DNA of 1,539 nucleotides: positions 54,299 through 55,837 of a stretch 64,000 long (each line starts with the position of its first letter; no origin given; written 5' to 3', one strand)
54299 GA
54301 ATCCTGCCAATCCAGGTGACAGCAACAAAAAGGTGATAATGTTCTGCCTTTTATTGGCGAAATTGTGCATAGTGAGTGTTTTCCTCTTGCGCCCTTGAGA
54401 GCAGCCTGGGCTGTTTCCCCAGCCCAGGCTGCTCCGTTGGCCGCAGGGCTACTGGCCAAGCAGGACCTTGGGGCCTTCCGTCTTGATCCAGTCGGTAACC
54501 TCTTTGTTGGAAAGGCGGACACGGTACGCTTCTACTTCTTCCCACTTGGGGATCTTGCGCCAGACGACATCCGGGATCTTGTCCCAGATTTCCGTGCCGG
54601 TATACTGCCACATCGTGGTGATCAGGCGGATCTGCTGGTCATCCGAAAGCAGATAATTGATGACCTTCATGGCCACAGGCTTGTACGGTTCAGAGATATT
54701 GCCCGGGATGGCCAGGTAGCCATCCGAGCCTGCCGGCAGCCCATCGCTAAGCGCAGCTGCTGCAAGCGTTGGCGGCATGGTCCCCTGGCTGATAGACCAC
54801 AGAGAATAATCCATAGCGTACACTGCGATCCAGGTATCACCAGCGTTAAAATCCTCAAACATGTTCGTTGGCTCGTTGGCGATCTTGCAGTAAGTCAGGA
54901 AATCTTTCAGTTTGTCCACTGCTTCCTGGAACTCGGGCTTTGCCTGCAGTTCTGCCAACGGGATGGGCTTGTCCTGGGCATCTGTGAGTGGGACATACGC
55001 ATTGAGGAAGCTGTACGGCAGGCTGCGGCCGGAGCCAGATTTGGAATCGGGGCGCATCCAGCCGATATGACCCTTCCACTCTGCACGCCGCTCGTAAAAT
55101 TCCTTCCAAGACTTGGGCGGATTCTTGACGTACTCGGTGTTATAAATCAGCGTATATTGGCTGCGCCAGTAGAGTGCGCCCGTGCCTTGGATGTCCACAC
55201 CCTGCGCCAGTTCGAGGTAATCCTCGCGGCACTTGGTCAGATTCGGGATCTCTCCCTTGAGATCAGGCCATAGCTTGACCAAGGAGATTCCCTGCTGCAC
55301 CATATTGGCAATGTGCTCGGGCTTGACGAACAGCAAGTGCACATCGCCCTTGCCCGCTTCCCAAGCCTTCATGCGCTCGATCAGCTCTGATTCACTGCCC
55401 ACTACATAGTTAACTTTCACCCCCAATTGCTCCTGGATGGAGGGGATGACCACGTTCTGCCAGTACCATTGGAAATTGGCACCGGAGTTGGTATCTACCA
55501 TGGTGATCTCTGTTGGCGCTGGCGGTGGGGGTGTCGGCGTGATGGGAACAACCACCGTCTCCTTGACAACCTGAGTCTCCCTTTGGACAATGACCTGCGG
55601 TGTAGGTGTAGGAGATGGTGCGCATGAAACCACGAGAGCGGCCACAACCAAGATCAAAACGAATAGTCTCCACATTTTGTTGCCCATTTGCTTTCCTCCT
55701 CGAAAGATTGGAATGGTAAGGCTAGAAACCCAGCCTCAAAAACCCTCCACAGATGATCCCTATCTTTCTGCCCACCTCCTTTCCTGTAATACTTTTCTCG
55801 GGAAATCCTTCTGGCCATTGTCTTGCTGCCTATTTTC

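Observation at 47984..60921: LacI-controlled catabolic operon of unknown substrate: 3 TIM-barrel isomerases, Gfo/Idh/MocA, Zn-ADH, 2 PfkB kinases, creatininase-family hydrolase, PotABCD-type transporter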

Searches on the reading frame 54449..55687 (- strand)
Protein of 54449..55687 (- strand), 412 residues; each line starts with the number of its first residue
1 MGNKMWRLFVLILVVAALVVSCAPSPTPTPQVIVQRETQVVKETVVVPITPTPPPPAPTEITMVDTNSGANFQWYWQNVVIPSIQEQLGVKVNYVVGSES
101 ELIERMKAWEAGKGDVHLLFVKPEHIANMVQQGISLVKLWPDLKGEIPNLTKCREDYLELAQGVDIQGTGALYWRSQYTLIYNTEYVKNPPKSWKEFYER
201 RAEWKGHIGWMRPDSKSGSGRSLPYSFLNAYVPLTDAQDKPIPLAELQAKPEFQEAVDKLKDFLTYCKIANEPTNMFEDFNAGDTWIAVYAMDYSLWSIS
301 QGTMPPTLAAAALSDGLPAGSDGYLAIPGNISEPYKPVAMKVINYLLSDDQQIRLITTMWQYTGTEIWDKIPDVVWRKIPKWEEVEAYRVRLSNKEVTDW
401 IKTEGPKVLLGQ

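Call 4: search_protein_families(library=pfam, proteins=[window:54449-55687:-])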
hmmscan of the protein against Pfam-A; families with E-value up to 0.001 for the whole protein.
window:54449-55687:- (412 aa): 2 families
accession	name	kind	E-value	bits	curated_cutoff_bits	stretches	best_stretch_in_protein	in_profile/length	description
PF13416.11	SBP_bac_8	-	1.7e-17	64.6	27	1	85-359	7-255/279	Bacterial extracellular solute-binding protein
PF01547.30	SBP_bac_1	-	3.5e-06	27.7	26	1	87-352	21-306/307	Bacterial extracellular solute-binding protein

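Call 6: search_protein_families(library=ncbifam, proteins=[window:54449-55687:-], max_evalue=0.00001)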
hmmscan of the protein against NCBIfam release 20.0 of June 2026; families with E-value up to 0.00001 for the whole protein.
window:54449-55687:- (412 aa): 2 families
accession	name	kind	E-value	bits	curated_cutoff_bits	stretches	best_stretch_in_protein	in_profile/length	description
NF008633.1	PRK11622.1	subfamily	7.8e-13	48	203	1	76-357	53-335/397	ABC transporter substrate-binding protein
TIGR03227.1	PhnS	equivalog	4.6e-07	29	395.3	0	76-213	48-169/360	2-aminoethylphosphonate ABC transporter substrate-binding protein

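Call 38: search_solved_structures(query=window:54449-55687:-, max_evalue=0.01)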
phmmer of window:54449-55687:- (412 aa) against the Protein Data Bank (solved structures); distinct sequences matched with E-value up to 0.01: 0.

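Call 48: find_homologous_proteins(query=window:54449-55687:-, max_evalue=0.00001)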
Query window:54449-55687:- (412 aa): 394 proteins with E <= 0.00001 among 8000 candidates; the best 120 are listed.
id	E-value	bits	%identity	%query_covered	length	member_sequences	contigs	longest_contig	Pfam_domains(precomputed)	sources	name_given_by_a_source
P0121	6.8e-282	952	100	100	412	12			PF13416.12,PF01547.31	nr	nr:extracellular solute-binding protein [Chloroflexota bacterium]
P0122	2.3e-235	799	82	100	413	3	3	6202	PF13416.12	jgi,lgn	-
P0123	6.9e-233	791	81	99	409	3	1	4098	PF13416.12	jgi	jgi:putative spermidine/putrescine transport system substrate-binding protein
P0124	5.8e-228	775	81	99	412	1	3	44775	PF13416.12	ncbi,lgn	-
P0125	7.4e-228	774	80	99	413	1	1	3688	PF13416.12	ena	-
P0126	1.3e-226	770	79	99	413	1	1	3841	PF13416.12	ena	-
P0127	6.2e-226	768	80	100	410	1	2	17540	PF13416.12,PF01547.31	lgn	-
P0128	3.7e-225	765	79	99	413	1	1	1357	PF13416.12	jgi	-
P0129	6.4e-224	761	84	87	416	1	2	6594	PF13416.12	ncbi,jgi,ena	-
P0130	1.5e-222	757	84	87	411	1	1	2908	PF13416.12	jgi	-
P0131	4.4e-215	732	85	86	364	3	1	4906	PF13416.12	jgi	jgi:putative spermidine/putrescine transport system substrate-binding protein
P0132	4.9e-214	729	75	100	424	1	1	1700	PF13416.12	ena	-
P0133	6.4e-213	725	75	100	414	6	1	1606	PF13416.12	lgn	-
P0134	8.8e-213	725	75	100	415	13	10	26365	PF13416.12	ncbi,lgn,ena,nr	ncbi:MAG: hypothetical protein BWY10_01983 [Chloroflexi bacterium ADurb.Bin180]|nr:MAG: hypothetical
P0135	1.1e-211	721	74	99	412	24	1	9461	PF13416.12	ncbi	-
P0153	5.2e-169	580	60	99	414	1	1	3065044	PF13416.12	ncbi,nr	ncbi:MAG: extracellular solute-binding protein [Anaerolineales bacterium]|nr:MAG: extracellular solu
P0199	8.7e-157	540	60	99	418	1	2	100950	PF13416.12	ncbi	-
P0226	4.7e-155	534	57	100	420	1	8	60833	PF13416.12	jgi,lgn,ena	-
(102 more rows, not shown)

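Call 49: find_encoding_contigs(protein=P0153, flank=10000, max_places=2)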
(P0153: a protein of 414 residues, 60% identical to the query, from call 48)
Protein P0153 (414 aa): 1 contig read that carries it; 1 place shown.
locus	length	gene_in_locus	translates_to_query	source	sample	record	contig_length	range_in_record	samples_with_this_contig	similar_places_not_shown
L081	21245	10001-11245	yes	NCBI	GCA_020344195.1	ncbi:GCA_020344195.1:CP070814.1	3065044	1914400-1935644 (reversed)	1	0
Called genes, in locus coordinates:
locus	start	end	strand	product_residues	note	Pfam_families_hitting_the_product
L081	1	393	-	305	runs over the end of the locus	PF02881:SRP54_N, PF13191:AAA_16 (weak), PF13604:AAA_30 (weak), PF00448:SRP54, PF13401:AAA_22 (weak)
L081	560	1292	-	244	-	PF10988:DUF2807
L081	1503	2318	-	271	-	PF01261:AP_endonuc_2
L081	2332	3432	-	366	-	PF02633:Creatininase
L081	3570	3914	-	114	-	PF07883:Cupin_2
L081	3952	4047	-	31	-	PF13561:adh_short_C2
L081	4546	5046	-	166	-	PF13673:Acetyltransf_10, PF00583:Acetyltransf_1, PF13508:Acetyltransf_7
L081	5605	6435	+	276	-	-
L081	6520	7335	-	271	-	PF00149:Metallophos, PF12850:Metallophos_2 (weak)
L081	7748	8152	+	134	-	PF02894:GFO_IDH_MocA_C, PF22725:GFO_IDH_MocA_C3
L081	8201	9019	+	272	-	PF01261:AP_endonuc_2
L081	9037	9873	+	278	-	PF01261:AP_endonuc_2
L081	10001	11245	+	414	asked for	PF13416:SBP_bac_8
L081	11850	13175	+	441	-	PF02881:SRP54_N, PF00448:SRP54, PF01656:CbiA (weak), PF02978:SRP_SPB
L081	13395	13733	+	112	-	PF00886:Ribosomal_S16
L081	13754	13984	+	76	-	PF13083:KH_KhpA-B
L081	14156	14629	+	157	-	PF01782:RimM, PF05239:PRC (weak), PF24986:PRC_RimM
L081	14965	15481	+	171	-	-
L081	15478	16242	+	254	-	PF00142:Fer4_NifH, PF01656:CbiA, PF02374:ArsA_ATPase (weak), PF06564:CBP_BcsQ (faint), PF13614:AAA_31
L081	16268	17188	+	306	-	PF00809:Pterin_bind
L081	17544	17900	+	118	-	PF03091:CutA1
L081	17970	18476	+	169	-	PF01171:ATP_bind_3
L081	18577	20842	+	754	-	-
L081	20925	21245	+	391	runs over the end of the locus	-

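Call 50: find_encoding_contigs(protein=P0199, flank=10000, max_places=2)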
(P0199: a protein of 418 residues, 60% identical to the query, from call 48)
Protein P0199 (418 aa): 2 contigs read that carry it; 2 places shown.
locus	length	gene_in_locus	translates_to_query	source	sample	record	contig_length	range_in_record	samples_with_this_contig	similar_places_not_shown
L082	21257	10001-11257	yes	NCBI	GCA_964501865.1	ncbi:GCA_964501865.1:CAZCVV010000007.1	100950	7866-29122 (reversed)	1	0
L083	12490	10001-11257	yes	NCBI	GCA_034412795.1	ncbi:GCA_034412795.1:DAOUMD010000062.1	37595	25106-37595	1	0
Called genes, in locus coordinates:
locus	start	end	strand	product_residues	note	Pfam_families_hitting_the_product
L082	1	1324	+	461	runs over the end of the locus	PF00890:FAD_binding_2, PF01134:GIDA, PF01262:AlaDh_PNT_C (faint), PF07992:Pyr_redox_2, PF12831:FAD_oxidored, PF13738:Pyr_redox_3, PF00070:Pyr_redox, PF02852:Pyr_redox_dim, +4 more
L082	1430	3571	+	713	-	-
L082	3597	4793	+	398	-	PF27226:AF_1845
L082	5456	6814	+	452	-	PF00202:Aminotran_3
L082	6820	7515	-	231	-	PF02811:PHP, PF13263:PHP_C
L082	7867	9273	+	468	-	PF13808:DDE_Tnp_1_assoc (faint)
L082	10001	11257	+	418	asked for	PF13416:SBP_bac_8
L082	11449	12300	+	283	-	PF00528:BPD_transp_1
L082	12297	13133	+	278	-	PF00528:BPD_transp_1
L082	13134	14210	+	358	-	PF00005:ABC_tran, PF13304:AAA_21 (faint), PF08402:TOBE_2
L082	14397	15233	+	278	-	PF01418:HTH_6, PF13580:SIS_2 (faint), PF01380:SIS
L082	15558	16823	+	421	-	PF01547:SBP_bac_1, PF13531:SBP_bac_11 (weak), PF13416:SBP_bac_8, PF13343:SBP_bac_6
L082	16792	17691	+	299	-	PF00528:BPD_transp_1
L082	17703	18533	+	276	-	PF00528:BPD_transp_1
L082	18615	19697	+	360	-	PF00005:ABC_tran, PF13304:AAA_21 (faint), PF08402:TOBE_2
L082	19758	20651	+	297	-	PF00294:PfkB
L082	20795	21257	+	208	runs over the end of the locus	PF01865:PhoU_div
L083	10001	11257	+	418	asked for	PF13416:SBP_bac_8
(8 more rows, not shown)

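Call 51: find_encoding_contigs(protein=P0226, flank=10000, max_places=2)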
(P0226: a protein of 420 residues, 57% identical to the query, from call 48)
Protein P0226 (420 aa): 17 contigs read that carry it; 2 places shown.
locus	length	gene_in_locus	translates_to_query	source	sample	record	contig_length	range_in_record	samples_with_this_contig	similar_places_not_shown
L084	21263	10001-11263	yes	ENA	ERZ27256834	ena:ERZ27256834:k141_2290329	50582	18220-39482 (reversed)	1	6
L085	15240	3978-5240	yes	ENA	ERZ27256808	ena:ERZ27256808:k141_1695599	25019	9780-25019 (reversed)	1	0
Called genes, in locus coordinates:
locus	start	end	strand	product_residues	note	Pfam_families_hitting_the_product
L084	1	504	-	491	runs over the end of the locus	-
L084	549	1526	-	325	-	PF19187:HTH_PafC (faint), PF13280:WYL, PF25583:WCX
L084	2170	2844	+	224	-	-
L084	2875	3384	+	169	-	-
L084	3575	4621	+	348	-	PF00356:LacI, PF13936:HTH_38 (faint), PF00532:Peripla_BP_1, PF13407:Peripla_BP_4, PF13377:Peripla_BP_3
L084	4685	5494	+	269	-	PF01663:Phosphodiest, PF01676:Metalloenzyme (weak), PF00884:Sulfatase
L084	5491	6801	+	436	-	PF07690:MFS_1, PF00083:Sugar_tr (weak), PF07690:MFS_1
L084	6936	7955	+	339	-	PF01408:GFO_IDH_MocA, PF02894:GFO_IDH_MocA_C, PF22725:GFO_IDH_MocA_C3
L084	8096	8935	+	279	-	PF01261:AP_endonuc_2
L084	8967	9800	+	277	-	PF01261:AP_endonuc_2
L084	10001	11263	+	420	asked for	PF13416:SBP_bac_8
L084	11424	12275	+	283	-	PF00528:BPD_transp_1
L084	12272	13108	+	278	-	PF00528:BPD_transp_1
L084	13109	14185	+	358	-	PF00005:ABC_tran, PF13304:AAA_21 (faint), PF08402:TOBE_2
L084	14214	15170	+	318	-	PF00294:PfkB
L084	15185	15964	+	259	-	PF08282:Hydrolase_3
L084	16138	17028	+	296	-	PF00294:PfkB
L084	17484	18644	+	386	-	PF08240:ADH_N, PF16912:Glu_dehyd_C, PF00107:ADH_zinc_N, PF13602:ADH_zinc_N_2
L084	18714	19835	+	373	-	PF02633:Creatininase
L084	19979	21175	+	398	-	PF08240:ADH_N, PF16912:Glu_dehyd_C (weak), PF00107:ADH_zinc_N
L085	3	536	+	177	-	?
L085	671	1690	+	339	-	PF01408:GFO_IDH_MocA, PF02894:GFO_IDH_MocA_C, PF22725:GFO_IDH_MocA_C3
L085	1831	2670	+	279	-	PF01261:AP_endonuc_2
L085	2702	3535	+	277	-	PF01261:AP_endonuc_2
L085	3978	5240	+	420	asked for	PF13416:SBP_bac_8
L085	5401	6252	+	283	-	PF00528:BPD_transp_1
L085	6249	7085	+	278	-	PF00528:BPD_transp_1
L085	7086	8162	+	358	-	PF00005:ABC_tran, PF13304:AAA_21 (faint), PF08402:TOBE_2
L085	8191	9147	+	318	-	PF00294:PfkB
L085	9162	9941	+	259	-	PF08282:Hydrolase_3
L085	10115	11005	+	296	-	PF00294:PfkB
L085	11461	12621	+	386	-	PF08240:ADH_N, PF16912:Glu_dehyd_C, PF00107:ADH_zinc_N, PF13602:ADH_zinc_N_2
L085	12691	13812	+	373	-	PF02633:Creatininase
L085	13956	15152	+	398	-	PF08240:ADH_N, PF16912:Glu_dehyd_C (weak), PF00107:ADH_zinc_N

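Call 65: predict_structure(alignment_id=A2)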
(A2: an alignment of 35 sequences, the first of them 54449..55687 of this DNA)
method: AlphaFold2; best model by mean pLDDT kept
length: 412 residues; sequences in the alignment: 35
mean_pLDDT: 77.1   pTM: 0.74
mean pLDDT of the five models: 77.1, 76.1, 75.7, 75.2, 71.3
residues with pLDDT >= 90: 152; 70-90: 129; 50-70: 85; < 50: 46
segments of 3 or more residues with pLDDT < 50: 28-47, 291-306, 362-365
pLDDT, mean of each block of 10 residues (from residue 1): 66 69 50 39 46 81 88 82 94 95 93 94 91 93 90 82 87 69 74 89 82 81 90 90 97 97 89 58 60 42 50 67 87 95 88 68 49 53 68 91 93 70
secondary structure, 60 per line:
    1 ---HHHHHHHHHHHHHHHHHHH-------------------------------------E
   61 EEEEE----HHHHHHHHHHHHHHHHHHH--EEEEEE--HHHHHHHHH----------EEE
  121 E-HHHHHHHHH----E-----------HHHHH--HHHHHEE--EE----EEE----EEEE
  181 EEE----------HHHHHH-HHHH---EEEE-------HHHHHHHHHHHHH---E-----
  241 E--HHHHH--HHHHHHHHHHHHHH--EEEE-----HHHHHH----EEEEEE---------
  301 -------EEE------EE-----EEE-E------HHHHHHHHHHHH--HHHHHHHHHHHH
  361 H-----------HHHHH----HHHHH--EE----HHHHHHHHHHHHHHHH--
elements in order: H4-22 E60-65 H70-88 E91-96 H99-107 E118-121 H123-131 H148-152 H155-159 E170-172 E177-183 H194-199 H201-204 E208-211 H219-231 H244-248 H251-264 E267-270 H276-281 E286-291 E308-310 E324-326 H335-346 H349-361 H373-377 H382-386 H395-410

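Call 67: fold_search(model_id=the predicted structure, library=pdb)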
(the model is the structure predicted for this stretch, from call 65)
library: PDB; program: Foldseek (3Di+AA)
matches with E <= 10: 1486; with E <= 0.001: 1078
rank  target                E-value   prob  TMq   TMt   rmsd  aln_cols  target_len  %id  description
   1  4gl0                  6.7e-13  1.00  0.48  0.59   7.4       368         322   15  Putative spermidine/putrescine ABC transporter from Listeria monocytogenes (released 2012-08-22)
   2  5yse_A                1.2e-12  1.00  0.55  0.58   6.5       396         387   14  Crystal structure of beta-1,2-glucooligosaccharide binding protein in complex with sophorotetraose (released 2018-05-02)
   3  7bvt_A                2.1e-12  1.00  0.54  0.56   7.5       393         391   18  Crystal structure of cyclic alpha-maltosyl-1,6-maltose binding protein from Arthrobacter globiformis (released 2020-12-02)
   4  4eqb_A                2.7e-12  1.00  0.49  0.60   7.2       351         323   13  1.5 Angstrom Crystal Structure of Spermidine/Putrescine ABC Transporter Substrate-Binding Protein PotD from Streptococ (released 2012-05-02)
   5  6ivy_A                2.7e-12  1.00  0.51  0.64   7.0       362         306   14  Crystal structure of iron-bound HitA from Pseudomonas aeruginosa (released 2019-12-04)
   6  3pu5                  3.2e-12  1.00  0.55  0.68   6.7       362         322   15  The crystal structure of a putative extracellular solute-binding protein from Bordetella parapertussis (released 2010-12-22)
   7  6ivy_B                3.8e-12  1.00  0.50  0.64   7.1       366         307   14  Crystal structure of iron-bound HitA from Pseudomonas aeruginosa (released 2019-12-04)
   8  4edp_A                5.5e-12  1.00  0.50  0.62   7.2       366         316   15  1.85 Angstrom resolution crystal structure of an ABC transporter from Clostridium perfringens ATCC 13124 (released 2012-04-11)
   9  5ysd_A                1.2e-11  1.00  0.53  0.56   6.8       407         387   13  Crystal structure of beta-1,2-glucooligosaccharide binding protein in complex with sophorotriose (released 2018-05-02)
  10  5yse_B                1.7e-11  1.00  0.54  0.56   6.8       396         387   14  Crystal structure of beta-1,2-glucooligosaccharide binding protein in complex with sophorotetraose (released 2018-05-02)
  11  4r73_B                1.9e-11  1.00  0.46  0.56   7.8       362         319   13  Structure of the periplasmic binding protein AfuA from Actinobacillus pleuropneumoniae (endogenous glucose-6-phosphate (released 2015-08-12)
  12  7oyx_A                1.9e-11  1.00  0.43  0.49   9.5       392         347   14  E.coli's putrescine receptor variant PotF/D (4JDF) with mutations E39D Y87S F88Y S247D in complex with spermidine (released 2021-12-01)
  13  4mfi                  1.9e-11  1.00  0.49  0.50   8.7       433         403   15  Crystal structure of Mycobacterium tuberculosis UgpB (released 2014-07-23)
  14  3od7                  2.4e-11  1.00  0.53  0.67   6.1       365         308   13  Haemophilus influenzae ferric binding protein A -Iron Loaded (released 2010-09-15)
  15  7oyv_A                2.4e-11  1.00  0.44  0.51   9.8       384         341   14  E.coli's putrescine receptor variant PotF/D (4JDF) with mutations E39D F88A S247D in complex with spermidine (released 2021-12-01)
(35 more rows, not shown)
